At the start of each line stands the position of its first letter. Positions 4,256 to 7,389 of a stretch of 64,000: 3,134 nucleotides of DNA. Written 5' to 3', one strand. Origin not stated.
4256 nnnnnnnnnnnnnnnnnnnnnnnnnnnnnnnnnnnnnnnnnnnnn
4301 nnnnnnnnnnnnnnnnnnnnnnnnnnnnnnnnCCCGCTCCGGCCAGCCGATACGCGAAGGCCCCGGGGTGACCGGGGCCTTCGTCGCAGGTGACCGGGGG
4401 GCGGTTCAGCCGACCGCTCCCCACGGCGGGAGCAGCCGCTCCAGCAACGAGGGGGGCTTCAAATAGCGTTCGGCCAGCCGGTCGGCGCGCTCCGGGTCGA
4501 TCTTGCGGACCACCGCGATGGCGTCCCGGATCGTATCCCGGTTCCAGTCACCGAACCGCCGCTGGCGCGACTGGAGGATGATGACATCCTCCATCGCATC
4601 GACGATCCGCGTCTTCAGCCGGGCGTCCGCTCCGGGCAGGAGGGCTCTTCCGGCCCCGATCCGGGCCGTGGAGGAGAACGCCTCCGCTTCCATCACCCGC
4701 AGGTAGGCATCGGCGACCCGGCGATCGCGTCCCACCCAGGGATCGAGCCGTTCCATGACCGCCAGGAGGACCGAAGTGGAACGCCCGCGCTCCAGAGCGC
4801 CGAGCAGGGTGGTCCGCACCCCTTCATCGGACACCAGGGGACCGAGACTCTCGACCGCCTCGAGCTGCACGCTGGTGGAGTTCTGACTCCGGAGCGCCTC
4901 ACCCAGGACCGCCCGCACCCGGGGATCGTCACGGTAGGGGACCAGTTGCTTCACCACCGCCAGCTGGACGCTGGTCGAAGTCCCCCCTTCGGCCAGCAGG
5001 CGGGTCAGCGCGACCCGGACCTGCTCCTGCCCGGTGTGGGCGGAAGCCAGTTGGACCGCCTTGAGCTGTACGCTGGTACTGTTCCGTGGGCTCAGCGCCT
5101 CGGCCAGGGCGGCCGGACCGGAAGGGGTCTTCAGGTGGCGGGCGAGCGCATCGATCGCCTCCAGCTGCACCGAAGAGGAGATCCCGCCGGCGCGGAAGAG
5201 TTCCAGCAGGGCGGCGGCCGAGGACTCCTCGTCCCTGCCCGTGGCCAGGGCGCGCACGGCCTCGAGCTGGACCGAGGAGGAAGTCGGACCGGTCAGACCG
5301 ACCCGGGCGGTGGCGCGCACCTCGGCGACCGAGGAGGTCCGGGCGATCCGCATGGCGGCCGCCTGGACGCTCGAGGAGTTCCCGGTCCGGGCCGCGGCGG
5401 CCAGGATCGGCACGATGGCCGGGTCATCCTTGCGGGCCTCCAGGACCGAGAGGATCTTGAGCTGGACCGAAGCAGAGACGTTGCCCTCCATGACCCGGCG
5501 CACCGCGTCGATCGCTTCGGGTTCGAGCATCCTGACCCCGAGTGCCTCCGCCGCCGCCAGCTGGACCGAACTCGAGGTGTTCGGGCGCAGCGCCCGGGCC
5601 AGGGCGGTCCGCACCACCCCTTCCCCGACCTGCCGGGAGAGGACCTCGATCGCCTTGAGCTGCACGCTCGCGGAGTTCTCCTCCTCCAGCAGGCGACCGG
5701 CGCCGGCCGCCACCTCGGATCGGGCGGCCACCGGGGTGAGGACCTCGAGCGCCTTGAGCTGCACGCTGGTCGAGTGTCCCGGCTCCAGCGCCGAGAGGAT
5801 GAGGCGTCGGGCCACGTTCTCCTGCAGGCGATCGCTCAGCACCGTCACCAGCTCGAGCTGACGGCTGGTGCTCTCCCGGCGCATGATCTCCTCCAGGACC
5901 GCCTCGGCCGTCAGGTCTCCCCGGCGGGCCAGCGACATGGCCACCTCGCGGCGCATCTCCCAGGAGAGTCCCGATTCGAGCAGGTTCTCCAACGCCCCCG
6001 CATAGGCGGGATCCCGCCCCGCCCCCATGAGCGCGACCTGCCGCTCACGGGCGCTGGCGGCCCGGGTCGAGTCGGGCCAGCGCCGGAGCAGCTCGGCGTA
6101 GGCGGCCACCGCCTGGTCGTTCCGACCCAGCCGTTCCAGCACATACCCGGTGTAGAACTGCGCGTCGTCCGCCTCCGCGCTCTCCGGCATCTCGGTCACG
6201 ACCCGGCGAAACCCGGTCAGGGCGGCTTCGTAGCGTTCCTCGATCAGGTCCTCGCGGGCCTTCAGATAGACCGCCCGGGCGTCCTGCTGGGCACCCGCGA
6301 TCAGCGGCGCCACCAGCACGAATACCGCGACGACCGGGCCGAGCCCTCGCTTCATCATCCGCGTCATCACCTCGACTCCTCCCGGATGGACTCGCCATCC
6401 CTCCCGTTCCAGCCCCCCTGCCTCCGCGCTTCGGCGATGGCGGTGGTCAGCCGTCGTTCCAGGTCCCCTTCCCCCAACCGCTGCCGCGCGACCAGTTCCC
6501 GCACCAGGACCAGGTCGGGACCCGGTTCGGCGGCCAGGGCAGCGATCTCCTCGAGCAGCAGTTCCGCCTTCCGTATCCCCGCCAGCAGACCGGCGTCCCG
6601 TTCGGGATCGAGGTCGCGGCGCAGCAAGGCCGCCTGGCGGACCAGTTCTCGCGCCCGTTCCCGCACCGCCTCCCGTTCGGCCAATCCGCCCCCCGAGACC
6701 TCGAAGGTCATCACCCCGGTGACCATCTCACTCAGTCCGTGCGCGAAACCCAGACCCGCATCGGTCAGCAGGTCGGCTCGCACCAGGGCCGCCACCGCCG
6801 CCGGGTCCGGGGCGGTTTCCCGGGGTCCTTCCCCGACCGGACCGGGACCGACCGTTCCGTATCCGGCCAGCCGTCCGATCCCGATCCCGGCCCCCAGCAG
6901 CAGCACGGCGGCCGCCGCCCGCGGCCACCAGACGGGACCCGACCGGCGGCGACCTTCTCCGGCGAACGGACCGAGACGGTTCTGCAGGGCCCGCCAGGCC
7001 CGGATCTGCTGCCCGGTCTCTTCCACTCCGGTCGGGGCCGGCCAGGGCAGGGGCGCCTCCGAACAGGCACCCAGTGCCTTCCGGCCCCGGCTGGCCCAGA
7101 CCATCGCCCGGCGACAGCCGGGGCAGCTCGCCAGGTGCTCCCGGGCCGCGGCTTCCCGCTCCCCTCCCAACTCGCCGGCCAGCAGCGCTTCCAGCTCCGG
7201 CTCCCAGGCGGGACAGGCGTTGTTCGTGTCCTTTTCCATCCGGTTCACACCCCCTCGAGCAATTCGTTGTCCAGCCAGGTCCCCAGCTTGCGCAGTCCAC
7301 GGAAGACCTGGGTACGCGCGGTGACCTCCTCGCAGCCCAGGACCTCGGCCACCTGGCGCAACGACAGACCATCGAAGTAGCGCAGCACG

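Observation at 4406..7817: ECF sigma / zinc-finger anti-sigma / secreted TPR-HEAT tandem-repeat protein operon with a 99-bp DNA periodicity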

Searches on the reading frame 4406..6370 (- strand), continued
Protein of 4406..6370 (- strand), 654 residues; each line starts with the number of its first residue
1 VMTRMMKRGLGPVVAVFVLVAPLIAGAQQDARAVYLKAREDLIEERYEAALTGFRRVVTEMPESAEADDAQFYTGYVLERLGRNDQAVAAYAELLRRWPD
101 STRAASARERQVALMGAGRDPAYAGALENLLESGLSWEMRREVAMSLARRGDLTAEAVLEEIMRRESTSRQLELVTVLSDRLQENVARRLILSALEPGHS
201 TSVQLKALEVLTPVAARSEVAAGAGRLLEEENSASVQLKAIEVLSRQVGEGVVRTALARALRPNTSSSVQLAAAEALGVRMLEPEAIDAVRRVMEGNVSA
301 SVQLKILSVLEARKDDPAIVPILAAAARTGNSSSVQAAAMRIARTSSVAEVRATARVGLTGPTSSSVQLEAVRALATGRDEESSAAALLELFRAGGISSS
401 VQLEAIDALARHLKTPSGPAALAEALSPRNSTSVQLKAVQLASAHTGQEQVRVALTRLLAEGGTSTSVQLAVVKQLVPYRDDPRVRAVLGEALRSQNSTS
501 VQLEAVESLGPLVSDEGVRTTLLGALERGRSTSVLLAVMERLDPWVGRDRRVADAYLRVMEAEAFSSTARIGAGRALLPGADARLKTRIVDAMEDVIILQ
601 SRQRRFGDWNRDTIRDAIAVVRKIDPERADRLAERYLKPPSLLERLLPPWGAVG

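Call 67: find_encoding_contigs(protein=P0159, flank=5000, max_places=3)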
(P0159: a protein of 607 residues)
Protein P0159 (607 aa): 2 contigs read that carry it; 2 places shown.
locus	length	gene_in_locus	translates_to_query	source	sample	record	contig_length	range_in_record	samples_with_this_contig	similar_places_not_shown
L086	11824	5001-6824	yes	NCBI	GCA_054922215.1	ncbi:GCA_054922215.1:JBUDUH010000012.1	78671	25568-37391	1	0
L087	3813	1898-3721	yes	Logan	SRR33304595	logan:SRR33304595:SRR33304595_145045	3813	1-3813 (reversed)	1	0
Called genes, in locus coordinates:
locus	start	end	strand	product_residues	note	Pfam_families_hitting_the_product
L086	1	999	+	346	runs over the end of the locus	PF04041:Glyco_hydro_130 (faint), PF22847:Glyco_hydro_43_rel (faint), PF04616:Glyco_hydro_43 (faint)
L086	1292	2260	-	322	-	PF00586:AIRS, PF02769:AIRS_C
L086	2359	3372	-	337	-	PF01112:Asparaginase_2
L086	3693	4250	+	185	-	PF04542:Sigma70_r2, PF08281:Sigma70_r4_2, PF04545:Sigma70_r4 (weak)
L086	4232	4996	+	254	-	PF13490:zf-HC2 (weak)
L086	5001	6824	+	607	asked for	PF13432:TPR_16 (faint), PF13174:TPR_6 (weak), PF13646:HEAT_2 (weak), PF02985:HEAT (faint), PF13646:HEAT_2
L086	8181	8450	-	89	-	-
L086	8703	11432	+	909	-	PF13620:CarboxypepD_reg, PF13715:CarbopepD_reg_2, PF07715:Plug, PF00593:TonB_dep_Rec_b-barrel, PF14905:OMP_b-brl_3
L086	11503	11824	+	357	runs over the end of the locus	PF02333:Phytase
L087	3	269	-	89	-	?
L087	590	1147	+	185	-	PF04542:Sigma70_r2, PF08281:Sigma70_r4_2, PF04545:Sigma70_r4 (weak)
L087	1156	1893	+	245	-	PF13490:zf-HC2 (weak)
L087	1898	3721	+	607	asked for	PF13432:TPR_16 (faint), PF13174:TPR_6 (weak), PF13646:HEAT_2 (weak), PF02985:HEAT (faint), PF13646:HEAT_2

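Call 78: find_encoding_contigs(protein=P0119, flank=4000, max_places=2)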
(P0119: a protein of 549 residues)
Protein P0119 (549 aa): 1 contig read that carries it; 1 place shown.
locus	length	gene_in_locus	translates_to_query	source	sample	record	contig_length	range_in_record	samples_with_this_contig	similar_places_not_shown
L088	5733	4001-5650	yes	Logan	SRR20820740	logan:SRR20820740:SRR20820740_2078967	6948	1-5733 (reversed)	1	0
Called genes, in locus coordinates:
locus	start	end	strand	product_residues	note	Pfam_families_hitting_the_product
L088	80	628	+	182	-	PF00829:Ribosomal_L21p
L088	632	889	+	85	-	PF01016:Ribosomal_L27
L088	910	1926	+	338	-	PF01018:GTP1_OBG, PF01926:MMR_HSR1, PF02421:FeoB_N (weak)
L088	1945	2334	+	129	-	PF02410:RsfS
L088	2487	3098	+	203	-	PF04542:Sigma70_r2, PF08281:Sigma70_r4_2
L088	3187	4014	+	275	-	-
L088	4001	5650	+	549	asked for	PF13174:TPR_6 (faint), PF02985:HEAT (faint), PF13646:HEAT_2 (weak)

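Call 79: find_encoding_contigs(protein=P0137, flank=4000, max_places=2)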
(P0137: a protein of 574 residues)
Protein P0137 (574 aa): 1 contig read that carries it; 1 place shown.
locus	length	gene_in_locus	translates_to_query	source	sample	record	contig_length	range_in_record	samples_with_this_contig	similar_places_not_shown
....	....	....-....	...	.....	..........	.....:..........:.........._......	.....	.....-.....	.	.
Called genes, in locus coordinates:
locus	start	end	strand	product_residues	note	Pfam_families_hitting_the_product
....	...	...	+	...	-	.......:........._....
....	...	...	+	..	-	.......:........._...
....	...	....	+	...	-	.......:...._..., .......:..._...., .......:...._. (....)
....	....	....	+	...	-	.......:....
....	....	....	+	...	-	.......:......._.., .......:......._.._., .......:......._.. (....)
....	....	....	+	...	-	-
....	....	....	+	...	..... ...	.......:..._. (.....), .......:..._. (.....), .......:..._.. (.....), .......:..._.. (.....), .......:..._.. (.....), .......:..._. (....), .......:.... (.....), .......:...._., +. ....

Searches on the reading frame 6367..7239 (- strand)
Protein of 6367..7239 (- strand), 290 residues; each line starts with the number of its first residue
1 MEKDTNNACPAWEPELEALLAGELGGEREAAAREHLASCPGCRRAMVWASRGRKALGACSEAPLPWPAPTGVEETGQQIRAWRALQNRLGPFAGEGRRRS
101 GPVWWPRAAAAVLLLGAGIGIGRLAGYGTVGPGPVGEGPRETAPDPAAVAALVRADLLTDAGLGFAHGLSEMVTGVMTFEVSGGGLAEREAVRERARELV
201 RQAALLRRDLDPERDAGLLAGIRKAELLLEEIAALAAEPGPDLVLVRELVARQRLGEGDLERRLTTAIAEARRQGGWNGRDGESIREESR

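Call 4: search_protein_families(library=pfam, proteins=[window:6367-7239:-], max_evalue=0.1)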
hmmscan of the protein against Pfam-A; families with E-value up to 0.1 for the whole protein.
window:6367-7239:- (290 aa): 1 family
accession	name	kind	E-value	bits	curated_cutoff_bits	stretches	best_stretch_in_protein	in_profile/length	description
PF13490.11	zf-HC2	-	6.7e-06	26.5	22.2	1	9-43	1-35/35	Putative zinc-finger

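Call 5: search_protein_families(library=ncbifam, proteins=[window:6367-7239:-], max_evalue=0.1)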
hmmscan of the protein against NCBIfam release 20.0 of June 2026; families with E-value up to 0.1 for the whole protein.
window:6367-7239:- (290 aa): 3 families
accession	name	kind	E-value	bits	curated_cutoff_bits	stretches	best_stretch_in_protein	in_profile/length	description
NF052375.1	antisigma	equivalog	5.5e-05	23.3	100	1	21-120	7-102/217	anti-sigma factor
TIGR03988.1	antisig_RsrA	equivalog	0.0079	16.3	62.5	1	9-54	2-47/77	mycothiol system anti-sigma-R factor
NF052259.1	SCO2584_fam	equivalog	0.08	13.6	80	0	79-148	105-176/204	SCO2584 family spore wall biosynthesis protein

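Call 23: find_homologous_proteins(query=window:6367-7239:-, max_evalue=0.001)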
Query window:6367-7239:- (290 aa): 7 proteins with E <= 0.001 among 8000 candidates.
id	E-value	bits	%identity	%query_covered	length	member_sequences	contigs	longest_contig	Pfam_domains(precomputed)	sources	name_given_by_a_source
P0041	1.0e-180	617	100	100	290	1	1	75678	PF13490.12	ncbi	-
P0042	1.4e-138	479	81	100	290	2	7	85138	PF13490.12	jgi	jgi:predicted anti-sigma-YlaC factor YlaD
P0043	3.2e-116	406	83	84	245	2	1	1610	-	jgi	jgi:hypothetical protein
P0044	8.7e-72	260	55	98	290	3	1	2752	-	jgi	-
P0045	1.7e-70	256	55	97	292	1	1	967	-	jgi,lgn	-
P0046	4.2e-22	97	36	80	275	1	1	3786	-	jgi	jgi:hypothetical protein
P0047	8.4e-20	89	38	78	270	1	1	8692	-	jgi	jgi:Putative zinc-finger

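Call 56: predict_structure(alignment_id=A3)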
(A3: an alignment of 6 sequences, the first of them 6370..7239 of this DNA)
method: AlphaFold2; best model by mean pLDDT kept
length: 290 residues; sequences in the alignment: 6
mean_pLDDT: 65.8   pTM: 0.46
mean pLDDT of the five models: 65.8, 64.9, 64.8, 61.5, 59.8
residues with pLDDT >= 90: 28; 70-90: 127; 50-70: 47; < 50: 88
segments of 3 or more residues with pLDDT < 50: 1-4, 59-74, 88-142, 280-290
pLDDT, mean of each block of 10 residues (from residue 1): 57 82 87 89 78 59 41 48 51 33 33 37 29 33 65 81 89 79 68 90 89 88 90 72 74 75 87 69 35
secondary structure, 60 per line:
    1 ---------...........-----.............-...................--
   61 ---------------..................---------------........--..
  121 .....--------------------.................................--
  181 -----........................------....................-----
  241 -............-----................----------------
elements in order: H10-20 H26-38 H40-58 H76-93 H109-116 H119-125 H146-178 H186-209 H216-235 H242-253 H259-274

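Call 59: fold_search(model_id=the predicted structure, library=pdb)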
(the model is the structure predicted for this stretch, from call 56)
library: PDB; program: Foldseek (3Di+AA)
matches with E <= 10: 334; with E <= 0.001: 0
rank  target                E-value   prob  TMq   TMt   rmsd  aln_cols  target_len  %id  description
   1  5tud_D                4.2e-01  0.47  0.28  0.23  15.9       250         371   12  Structural Insights into the Extracellular Recognition of the Human Serotonin 2B Receptor by an Antibody (released 2017-07-26)
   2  6s18_A                4.6e-01  0.89  0.29  0.50   6.6       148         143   15  Ligand binding domain of the P. putida receptor PcaY_PP in complex with glycerol (released 2020-10-21)
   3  3t6g_B                5.6e-01  0.80  0.27  0.45   5.8       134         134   18  Structure of the complex between NSP3 (SHEP1) and p130Cas (released 2011-11-23)
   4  6uth_a                6.1e-01  0.51  0.22  0.28   8.5       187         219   12  Allosteric coupling between alpha-rings of 20S proteasome, 20S proteasome singly capped with a PA26/E102A_PANc, togeth (released 2020-09-09)
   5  3s84_A                7.4e-01  0.07  0.13  0.16  41.5       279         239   15  Dimeric apoA-IV (released 2012-05-16)
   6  5w93_A                7.8e-01  0.51  0.22  0.38   7.3       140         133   18  p130Cas complex with paxillin LD1 (released 2017-09-06)
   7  3t6g_D                8.5e-01  0.51  0.23  0.39   7.8       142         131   18  Structure of the complex between NSP3 (SHEP1) and p130Cas (released 2011-11-23)
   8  1dow_A                8.9e-01  0.15  0.17  0.22  15.9       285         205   13  CRYSTAL STRUCTURE OF A CHIMERA OF BETA-CATENIN AND ALPHA-CATENIN (released 2000-07-12)
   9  3jrm_O                9.4e-01  0.33  0.22  0.27  12.2       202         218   14  Crystal structure of archaeal 20S proteasome in complex with mutated P26 activator (released 2009-11-03)
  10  4e18_A                9.4e-01  0.21  0.23  0.26  16.2       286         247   11  Alpha-E-catenin is an autoinhibited molecule that co-activates vinculin (released 2012-05-16)
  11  1ya7_O                1.1e+00  0.35  0.22  0.27   9.0       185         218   12  Implications for interactions of proteasome with PAN and PA700 from the 1.9 A structure of a proteasome-11S activator  (released 2005-07-26)
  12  9jro_A                1.1e+00  0.21  0.28  0.22  20.2       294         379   14  Structural Insights into Selective Antagonism of PF04418948 and EP2 Prostaglandin Receptor (released 2025-10-22)
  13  3ipm_O                1.2e+00  0.30  0.23  0.28   9.5       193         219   13  Crystal Structure of Archaeal 20S Proteasome in Complex with the C-terminus of PAN (released 2009-12-29)
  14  3rf3_A                1.2e+00  0.16  0.20  0.23  16.9       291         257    9  Shigella IpaA-VBS3 in complex with human vinculin (released 2011-04-27)
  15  3zdl_A                1.2e+00  0.13  0.21  0.23  17.0       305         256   10  Vinculin head (1-258) in complex with a RIAM fragment (released 2013-02-13)
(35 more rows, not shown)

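Call 61: find_homologous_proteins(query=A2, max_evalue=0.001)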
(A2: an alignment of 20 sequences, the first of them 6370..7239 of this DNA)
Query A2 (20 sequences) (290 aa, profile of the alignment): 9 proteins with E <= 0.001 among 8000 candidates.
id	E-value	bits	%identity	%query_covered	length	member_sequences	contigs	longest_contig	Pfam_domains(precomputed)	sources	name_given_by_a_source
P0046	1.1e-93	332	36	80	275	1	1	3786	-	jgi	jgi:hypothetical protein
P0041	1.9e-90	321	100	100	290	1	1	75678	PF13490.12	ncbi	-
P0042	2.0e-89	318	81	100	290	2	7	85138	PF13490.12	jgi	jgi:predicted anti-sigma-YlaC factor YlaD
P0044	9.5e-86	306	55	98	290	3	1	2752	-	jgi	-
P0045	3.5e-85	304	55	97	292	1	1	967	-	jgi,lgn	-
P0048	1.9e-82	295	39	97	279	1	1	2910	PF13490.12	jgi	jgi:hypothetical protein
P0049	3.3e-81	291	31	86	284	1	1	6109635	PF13490.12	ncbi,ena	-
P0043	9.7e-63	230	83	84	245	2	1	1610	-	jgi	jgi:hypothetical protein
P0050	1.6e-4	39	28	30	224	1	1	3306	-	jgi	jgi:hypothetical protein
